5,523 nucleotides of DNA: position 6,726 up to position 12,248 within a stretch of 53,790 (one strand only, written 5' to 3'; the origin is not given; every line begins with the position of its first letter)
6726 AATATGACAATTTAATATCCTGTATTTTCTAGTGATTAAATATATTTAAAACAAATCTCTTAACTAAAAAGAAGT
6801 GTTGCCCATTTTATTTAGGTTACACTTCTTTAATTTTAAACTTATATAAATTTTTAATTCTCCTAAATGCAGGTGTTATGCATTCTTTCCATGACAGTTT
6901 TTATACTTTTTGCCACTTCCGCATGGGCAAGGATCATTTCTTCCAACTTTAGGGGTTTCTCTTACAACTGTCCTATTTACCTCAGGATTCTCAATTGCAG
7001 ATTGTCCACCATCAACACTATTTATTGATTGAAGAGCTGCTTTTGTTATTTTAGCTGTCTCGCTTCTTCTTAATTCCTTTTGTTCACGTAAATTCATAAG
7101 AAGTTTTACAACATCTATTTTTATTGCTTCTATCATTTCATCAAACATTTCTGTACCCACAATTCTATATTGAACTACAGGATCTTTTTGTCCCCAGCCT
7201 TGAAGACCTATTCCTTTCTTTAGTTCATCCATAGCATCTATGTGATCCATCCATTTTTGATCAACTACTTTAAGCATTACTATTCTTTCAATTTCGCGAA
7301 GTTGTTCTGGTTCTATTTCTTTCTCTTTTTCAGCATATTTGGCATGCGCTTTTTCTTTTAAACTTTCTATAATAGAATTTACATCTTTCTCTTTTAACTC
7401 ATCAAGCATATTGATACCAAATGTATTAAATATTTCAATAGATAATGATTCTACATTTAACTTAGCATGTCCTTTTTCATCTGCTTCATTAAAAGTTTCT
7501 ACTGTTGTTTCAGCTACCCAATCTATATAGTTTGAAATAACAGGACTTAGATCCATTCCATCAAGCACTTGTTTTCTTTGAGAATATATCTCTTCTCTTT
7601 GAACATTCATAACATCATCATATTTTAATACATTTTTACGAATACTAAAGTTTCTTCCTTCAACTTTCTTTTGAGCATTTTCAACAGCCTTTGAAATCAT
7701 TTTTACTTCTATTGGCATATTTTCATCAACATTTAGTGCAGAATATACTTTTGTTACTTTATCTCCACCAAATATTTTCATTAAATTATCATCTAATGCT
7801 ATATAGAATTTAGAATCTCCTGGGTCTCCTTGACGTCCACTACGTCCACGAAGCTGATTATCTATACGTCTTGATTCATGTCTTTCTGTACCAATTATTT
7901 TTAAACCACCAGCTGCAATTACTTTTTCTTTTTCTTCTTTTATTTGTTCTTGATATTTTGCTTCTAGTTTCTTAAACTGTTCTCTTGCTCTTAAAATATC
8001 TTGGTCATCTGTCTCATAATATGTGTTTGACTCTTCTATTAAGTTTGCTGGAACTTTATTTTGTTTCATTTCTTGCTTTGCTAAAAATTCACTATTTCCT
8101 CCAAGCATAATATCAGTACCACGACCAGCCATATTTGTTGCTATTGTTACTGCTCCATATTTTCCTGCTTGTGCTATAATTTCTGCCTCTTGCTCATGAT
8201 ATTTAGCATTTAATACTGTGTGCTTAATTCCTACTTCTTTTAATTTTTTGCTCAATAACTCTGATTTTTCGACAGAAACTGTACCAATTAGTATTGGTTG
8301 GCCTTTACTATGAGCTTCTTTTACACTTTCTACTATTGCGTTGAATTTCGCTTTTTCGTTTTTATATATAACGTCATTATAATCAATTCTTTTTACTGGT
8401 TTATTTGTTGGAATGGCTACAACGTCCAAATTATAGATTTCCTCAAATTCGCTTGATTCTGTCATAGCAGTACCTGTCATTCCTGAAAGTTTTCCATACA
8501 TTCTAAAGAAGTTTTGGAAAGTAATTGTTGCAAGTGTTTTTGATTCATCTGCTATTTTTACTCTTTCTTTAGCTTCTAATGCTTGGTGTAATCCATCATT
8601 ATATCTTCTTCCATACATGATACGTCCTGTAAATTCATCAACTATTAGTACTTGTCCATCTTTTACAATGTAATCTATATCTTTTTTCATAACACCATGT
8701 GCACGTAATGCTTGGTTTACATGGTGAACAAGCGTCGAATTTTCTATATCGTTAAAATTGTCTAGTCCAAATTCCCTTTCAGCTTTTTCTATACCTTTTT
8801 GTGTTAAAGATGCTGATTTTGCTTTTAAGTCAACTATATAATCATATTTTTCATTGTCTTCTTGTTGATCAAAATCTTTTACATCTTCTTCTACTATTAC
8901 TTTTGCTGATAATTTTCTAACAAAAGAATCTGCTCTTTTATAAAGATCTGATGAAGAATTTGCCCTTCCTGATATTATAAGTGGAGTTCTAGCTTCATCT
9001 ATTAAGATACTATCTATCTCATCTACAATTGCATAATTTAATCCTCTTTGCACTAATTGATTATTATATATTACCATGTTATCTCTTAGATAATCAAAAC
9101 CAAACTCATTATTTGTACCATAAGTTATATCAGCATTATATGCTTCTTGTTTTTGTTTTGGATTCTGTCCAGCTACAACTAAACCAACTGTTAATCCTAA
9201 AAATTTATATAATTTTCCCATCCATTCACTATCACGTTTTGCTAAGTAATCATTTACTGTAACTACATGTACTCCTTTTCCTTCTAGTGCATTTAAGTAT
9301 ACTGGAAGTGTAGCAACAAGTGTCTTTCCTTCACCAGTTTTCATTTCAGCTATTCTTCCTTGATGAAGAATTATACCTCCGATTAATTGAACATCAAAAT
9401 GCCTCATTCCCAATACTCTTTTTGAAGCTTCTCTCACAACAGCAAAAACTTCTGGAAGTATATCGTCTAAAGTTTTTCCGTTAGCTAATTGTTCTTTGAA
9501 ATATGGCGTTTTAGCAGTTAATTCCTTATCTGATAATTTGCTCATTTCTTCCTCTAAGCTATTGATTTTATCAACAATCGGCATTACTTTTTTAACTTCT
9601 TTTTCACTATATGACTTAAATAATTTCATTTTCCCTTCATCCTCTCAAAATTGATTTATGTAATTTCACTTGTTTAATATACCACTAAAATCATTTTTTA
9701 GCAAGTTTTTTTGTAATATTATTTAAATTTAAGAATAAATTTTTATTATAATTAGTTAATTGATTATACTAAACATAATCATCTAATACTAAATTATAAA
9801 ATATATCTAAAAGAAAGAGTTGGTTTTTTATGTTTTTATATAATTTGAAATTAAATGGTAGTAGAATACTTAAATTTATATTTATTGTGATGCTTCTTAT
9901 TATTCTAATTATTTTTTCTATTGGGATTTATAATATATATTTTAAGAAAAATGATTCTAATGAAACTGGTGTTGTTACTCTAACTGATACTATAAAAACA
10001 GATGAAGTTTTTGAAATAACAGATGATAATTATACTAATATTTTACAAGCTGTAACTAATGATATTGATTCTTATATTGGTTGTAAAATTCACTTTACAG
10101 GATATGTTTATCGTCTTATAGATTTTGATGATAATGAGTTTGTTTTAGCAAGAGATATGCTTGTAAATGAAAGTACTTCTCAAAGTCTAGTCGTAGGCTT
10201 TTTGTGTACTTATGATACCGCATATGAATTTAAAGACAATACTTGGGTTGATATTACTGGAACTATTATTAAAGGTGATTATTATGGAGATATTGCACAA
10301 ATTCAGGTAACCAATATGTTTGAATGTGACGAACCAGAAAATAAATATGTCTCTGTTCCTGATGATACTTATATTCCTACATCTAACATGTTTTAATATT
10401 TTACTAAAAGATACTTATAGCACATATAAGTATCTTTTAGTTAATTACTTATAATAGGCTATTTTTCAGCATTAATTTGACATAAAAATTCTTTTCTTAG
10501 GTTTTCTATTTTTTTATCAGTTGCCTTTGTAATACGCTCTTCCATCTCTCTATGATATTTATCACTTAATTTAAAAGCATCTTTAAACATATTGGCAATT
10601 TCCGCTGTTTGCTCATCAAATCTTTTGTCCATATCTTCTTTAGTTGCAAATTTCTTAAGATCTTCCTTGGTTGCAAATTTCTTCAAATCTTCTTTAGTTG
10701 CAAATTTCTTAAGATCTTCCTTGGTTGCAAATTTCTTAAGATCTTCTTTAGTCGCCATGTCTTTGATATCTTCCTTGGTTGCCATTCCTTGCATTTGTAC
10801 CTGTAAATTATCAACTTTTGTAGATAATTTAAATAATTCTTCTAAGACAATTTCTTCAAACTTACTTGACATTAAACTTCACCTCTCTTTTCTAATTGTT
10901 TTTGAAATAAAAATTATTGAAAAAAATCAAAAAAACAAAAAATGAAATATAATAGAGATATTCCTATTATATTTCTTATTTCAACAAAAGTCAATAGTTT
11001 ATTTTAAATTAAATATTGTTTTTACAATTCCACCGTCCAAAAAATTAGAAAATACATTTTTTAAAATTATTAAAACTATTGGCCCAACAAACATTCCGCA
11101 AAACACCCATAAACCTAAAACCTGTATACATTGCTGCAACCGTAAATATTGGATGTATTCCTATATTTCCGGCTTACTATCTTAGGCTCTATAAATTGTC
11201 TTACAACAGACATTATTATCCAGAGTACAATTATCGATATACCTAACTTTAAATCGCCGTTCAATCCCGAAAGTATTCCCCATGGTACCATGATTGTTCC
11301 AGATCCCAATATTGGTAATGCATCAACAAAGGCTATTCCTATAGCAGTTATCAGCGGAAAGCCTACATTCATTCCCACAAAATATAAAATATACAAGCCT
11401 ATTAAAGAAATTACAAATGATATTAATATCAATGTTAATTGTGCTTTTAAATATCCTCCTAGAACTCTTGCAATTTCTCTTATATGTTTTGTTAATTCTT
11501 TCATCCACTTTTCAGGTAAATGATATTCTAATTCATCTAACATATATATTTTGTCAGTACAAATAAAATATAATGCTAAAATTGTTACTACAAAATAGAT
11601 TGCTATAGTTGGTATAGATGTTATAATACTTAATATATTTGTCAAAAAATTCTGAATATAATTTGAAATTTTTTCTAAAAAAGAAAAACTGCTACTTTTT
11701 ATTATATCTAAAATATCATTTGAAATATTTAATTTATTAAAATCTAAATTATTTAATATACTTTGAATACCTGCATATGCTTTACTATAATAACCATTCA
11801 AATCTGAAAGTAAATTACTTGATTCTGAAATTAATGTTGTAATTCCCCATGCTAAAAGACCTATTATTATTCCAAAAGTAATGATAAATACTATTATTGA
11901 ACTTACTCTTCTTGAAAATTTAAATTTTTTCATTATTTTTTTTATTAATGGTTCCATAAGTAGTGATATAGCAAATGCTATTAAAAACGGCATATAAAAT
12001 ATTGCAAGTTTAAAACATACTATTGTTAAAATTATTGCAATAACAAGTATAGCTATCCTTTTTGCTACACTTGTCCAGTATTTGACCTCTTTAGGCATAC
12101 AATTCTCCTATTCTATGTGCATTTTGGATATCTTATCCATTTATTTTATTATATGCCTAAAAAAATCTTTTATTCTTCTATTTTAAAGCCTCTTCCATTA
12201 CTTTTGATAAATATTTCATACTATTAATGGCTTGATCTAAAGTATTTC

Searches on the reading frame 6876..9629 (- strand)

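Call 44: search_protein_families(library=pfam, proteins=[window:6876-9629:-])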
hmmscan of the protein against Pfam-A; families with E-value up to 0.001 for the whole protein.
window:6876-9629:- (917 aa): 6 families
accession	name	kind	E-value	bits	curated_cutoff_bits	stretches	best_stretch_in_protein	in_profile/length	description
PF07517.20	SecA_DEAD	-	9e-134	445.7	24.6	1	2-396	3-290/290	SecA DEAD-like domain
PF21090.3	P-loop_SecA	-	5e-93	310.8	27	1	411-636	1-204/205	SecA P-loop domain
PF07516.18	SecA_SW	-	1.7e-66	224.5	26.7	1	639-847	1-199/200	SecA Wing and Scaffold domain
PF01043.26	SecA_PP_bind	-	1.1e-39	135.9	23.5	1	226-352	2-110/110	SecA preprotein cross-linking domain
PF02810.21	SEC-C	-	6.5e-10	39.1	20.4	1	897-915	1-19/19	SEC-C motif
PF00270.35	DEAD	-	4.3e-09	36.8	26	1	93-210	18-131/167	DEAD/DEAH box helicase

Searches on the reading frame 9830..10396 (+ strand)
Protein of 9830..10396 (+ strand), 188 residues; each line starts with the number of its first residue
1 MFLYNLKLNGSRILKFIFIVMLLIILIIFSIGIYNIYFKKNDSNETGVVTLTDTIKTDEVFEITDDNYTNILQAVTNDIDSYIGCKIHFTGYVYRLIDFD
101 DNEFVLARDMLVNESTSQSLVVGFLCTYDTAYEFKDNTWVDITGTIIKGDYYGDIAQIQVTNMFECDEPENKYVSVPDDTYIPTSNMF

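Call 44: search_protein_families(library=pfam, proteins=[window:9830-10396:+])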
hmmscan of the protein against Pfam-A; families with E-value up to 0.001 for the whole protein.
window:9830-10396:+ (188 aa): 1 family
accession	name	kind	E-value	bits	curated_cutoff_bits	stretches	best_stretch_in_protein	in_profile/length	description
PF21537.2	DUF1980_C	-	7.4e-26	90.9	25.9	1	41-174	4-139/141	DUF1980 C-terminal domain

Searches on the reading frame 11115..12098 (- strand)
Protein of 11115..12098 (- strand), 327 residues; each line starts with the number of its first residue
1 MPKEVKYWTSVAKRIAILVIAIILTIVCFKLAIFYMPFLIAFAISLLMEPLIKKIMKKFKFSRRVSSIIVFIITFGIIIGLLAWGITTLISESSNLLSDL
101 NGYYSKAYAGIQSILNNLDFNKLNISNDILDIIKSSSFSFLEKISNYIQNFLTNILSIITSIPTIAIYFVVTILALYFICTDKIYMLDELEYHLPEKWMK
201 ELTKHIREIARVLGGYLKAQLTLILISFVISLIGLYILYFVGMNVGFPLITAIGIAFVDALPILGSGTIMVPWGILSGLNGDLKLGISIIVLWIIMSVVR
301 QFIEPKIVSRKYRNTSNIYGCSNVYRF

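Call 44: search_protein_families(library=pfam, proteins=[window:11115-12098:-])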
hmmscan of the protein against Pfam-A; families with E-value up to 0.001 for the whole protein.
window:11115-12098:- (327 aa): 1 family
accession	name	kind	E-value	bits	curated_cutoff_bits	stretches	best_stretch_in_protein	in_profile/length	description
PF01594.21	AI-2E_transport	-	1.3e-35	123.6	34.3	1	18-311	5-285/327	AI-2E family transporter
